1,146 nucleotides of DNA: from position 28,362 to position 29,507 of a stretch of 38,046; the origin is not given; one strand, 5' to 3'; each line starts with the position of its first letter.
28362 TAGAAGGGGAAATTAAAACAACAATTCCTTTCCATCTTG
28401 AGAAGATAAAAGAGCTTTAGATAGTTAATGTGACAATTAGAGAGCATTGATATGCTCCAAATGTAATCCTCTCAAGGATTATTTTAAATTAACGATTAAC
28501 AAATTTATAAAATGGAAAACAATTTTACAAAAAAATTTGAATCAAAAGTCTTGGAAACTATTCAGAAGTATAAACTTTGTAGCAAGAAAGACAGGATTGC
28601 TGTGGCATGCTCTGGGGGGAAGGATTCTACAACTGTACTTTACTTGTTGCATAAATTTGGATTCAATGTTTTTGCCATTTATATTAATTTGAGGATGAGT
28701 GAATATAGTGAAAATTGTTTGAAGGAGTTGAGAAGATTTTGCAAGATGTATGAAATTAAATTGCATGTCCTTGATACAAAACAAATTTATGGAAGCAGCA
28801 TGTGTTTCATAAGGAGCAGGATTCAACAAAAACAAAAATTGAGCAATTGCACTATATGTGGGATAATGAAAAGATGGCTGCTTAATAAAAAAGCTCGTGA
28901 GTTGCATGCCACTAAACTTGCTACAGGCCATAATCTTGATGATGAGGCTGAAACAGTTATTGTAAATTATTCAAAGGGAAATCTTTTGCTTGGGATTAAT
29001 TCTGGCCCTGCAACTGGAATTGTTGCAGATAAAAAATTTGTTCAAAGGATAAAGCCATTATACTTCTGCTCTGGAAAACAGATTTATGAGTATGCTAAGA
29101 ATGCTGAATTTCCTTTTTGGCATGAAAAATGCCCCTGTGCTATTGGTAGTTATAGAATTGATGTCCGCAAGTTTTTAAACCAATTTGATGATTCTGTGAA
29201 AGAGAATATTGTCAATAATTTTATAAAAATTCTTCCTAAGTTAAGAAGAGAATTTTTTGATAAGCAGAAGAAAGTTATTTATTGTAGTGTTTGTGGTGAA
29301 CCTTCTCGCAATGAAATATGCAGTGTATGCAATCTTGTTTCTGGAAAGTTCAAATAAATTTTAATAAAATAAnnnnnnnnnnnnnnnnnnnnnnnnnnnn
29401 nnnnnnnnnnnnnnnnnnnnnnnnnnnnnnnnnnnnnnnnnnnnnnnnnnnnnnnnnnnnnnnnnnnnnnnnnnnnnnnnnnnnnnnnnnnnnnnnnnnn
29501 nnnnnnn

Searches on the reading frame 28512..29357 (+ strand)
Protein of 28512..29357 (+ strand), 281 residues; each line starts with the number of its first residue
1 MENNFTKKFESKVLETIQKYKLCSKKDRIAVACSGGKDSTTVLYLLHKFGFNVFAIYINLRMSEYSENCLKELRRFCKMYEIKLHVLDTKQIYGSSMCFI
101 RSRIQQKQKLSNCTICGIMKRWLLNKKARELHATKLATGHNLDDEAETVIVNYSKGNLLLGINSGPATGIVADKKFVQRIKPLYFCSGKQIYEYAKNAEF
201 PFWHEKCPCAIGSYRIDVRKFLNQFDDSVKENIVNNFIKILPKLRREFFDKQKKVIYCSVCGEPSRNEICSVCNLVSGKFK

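Call 17: find_related_loci(query=window:28512-29357:+, collection=genome_contigs, flank=10000)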
Query window:28512-29357:+ (281 aa) in genome_contigs; peptide patterns used: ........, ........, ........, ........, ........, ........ (x = any residue, [..] = any of these).
280 stretches matched a pattern; 198 encode a relative of the query (tblastn E <= 1e-3); the best 80 are kept; 80 distinct loci.
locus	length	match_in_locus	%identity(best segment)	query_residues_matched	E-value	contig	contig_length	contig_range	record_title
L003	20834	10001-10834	53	1-276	3e-99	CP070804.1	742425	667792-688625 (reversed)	MAG: Candidatus Aenigmatarchaeota archaeon isolate bin1329 chromosome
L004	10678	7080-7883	54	9-277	1e-95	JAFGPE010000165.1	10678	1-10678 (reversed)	MAG: Candidatus Woesearchaeota archaeon isolate Zod_Metabat.672 k87_14602133, whole genome shotgun sequence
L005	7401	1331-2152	52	5-276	4e-94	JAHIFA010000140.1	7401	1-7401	MAG: Nanoarchaeota archaeon isolate KR11_0.1_MetaG.mb.55 KR11_0.1_MetaG.mb.55_k141_1120677, whole genome shotgun sequenc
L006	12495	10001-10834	51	1-276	1e-93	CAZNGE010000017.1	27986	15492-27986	MAG TPA_asm: uncultured Methanosarcinales archaeon isolate binchicken_co151_55 genome assembly, contig: NODE_2226_length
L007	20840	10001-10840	49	1-276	2e-92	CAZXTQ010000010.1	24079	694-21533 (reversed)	MAG TPA_asm: uncultured Methanosarcinales archaeon isolate SRP141376_co3_431 genome assembly, contig: NODE_5555_length_2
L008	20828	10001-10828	50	5-280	3e-92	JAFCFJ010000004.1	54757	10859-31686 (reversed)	Candidatus Pacearchaeota archaeon isolate Meg22_1416_Bin_53 Meg22_1416_Bin_53_scaffold_4406, whole genome shotgun sequen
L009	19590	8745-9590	51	2-276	1e-91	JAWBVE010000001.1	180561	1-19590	MAG: Candidatus Pacearchaeota archaeon isolate JZ-1_201803_bins_104 JZ-1_201803_bins_104_scaffold_1, whole genome shotgu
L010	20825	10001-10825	52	4-276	5e-94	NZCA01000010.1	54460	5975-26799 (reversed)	MAG: Nanoarchaeota archaeon isolate ARS1286 47641, whole genome shotgun sequence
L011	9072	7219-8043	53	4-276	5e-97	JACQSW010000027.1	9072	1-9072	MAG: Candidatus Woesearchaeota archaeon isolate NC_groundwater_1395_Ag_S-0.2um_39_41 S_p2_S4_coassembly_k141_758083, who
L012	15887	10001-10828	47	5-276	2e-88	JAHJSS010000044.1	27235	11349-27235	MAG: Nanoarchaeota archaeon isolate OS_PC_MetaG.mb.26 OS_PC_MetaG.mb.26_k141_431872, whole genome shotgun sequence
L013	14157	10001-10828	47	4-277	2e-88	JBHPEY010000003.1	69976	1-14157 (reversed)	Nanoarchaeota archaeon isolate SAG AM-311-I03 NODE_3_length_69976_cov_26.782598, whole genome shotgun sequence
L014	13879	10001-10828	48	5-276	1e-88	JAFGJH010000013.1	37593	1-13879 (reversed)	MAG: Candidatus Woesearchaeota archaeon isolate Zod_Metabat.265 k87_4642694, whole genome shotgun sequence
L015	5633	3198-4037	48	1-277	4e-88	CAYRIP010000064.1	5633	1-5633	MAG TPA_asm: uncultured archaeon isolate SRP214966_co2_17 genome assembly, contig: NODE_28517_length_5633_cov_4.168878,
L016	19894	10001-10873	47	9-276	3e-86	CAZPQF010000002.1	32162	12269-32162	MAG TPA_asm: Candidatus Woesearchaeota archaeon isolate SRP141376_co1_362 genome assembly, contig: NODE_3227_length_3216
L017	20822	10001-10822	50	4-276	3e-86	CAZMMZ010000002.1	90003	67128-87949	MAG TPA_asm: Candidatus Undinarchaeota archaeon isolate binchicken_co48_20 genome assembly, contig: NODE_240_length_9000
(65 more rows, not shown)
